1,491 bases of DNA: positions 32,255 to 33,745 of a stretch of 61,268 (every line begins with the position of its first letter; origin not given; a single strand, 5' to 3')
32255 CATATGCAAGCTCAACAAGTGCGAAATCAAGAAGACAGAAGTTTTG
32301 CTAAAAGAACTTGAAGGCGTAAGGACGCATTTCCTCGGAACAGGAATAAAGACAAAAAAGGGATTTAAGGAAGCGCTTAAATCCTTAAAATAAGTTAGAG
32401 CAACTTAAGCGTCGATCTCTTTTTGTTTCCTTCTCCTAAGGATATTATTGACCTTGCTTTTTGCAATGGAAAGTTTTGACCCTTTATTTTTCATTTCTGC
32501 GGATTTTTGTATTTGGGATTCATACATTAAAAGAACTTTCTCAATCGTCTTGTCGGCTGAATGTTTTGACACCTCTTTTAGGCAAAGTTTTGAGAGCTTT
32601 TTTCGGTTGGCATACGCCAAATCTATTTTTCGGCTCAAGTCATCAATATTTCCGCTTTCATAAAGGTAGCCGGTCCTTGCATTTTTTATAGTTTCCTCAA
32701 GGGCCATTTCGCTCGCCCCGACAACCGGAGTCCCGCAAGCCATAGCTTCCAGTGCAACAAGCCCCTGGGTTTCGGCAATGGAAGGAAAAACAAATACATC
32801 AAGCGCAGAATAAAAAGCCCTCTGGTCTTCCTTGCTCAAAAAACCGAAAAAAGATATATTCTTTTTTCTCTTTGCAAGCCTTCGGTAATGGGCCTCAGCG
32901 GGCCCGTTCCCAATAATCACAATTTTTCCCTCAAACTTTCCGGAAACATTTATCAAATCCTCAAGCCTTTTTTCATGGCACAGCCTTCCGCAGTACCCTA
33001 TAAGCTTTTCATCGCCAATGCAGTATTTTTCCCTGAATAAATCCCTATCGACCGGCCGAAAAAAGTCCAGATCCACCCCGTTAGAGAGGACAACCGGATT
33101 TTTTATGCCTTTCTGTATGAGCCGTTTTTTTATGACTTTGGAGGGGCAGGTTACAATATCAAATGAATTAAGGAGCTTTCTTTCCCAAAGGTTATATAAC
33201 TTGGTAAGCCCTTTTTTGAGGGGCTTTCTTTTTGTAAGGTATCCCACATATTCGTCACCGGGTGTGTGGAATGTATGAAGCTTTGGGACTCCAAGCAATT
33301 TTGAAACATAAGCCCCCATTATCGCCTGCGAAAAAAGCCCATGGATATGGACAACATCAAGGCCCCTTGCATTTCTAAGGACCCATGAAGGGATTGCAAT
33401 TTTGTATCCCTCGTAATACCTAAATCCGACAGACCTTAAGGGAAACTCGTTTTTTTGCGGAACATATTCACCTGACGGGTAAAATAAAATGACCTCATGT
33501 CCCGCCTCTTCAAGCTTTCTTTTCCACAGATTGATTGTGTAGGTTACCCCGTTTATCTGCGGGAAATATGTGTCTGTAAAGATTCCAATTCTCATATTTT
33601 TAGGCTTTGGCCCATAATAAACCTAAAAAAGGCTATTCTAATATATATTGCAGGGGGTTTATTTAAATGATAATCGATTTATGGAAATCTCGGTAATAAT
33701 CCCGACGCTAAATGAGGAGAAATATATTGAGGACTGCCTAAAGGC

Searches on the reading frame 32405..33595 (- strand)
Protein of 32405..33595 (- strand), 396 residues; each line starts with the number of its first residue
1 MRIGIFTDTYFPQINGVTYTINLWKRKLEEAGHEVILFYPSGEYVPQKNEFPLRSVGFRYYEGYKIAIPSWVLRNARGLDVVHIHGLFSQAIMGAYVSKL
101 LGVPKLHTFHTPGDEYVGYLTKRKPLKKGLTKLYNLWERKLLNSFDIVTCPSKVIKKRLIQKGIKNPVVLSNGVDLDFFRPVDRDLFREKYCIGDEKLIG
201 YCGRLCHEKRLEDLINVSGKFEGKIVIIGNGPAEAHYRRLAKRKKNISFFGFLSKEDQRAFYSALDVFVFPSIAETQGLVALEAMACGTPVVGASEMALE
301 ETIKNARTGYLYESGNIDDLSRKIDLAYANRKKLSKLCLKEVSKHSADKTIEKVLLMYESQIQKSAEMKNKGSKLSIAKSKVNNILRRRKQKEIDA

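Call 57: search_protein_families(library=pfam, proteins=[window:32405-33595:-], max_evalue=0.00001)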
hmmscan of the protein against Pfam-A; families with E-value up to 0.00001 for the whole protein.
window:32405-33595:- (396 aa): 4 families
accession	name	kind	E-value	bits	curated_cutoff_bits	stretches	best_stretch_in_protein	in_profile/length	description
PF00534.26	Glycos_transf_1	-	6.4e-31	107.6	26.4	1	184-336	2-164/172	Glycosyl transferases group 1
PF13692.12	Glyco_trans_1_4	-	3.2e-26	92.7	27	1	197-327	2-139/142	Glycosyl transferases group 1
PF13439.12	Glyco_transf_4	-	1.4e-25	90.7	28.5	1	14-177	1-169/170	Glycosyltransferase Family 4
PF13579.12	Glyco_trans_4_4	-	9.5e-15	55.7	29.7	1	16-173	2-158/158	Glycosyl transferase 4-like domain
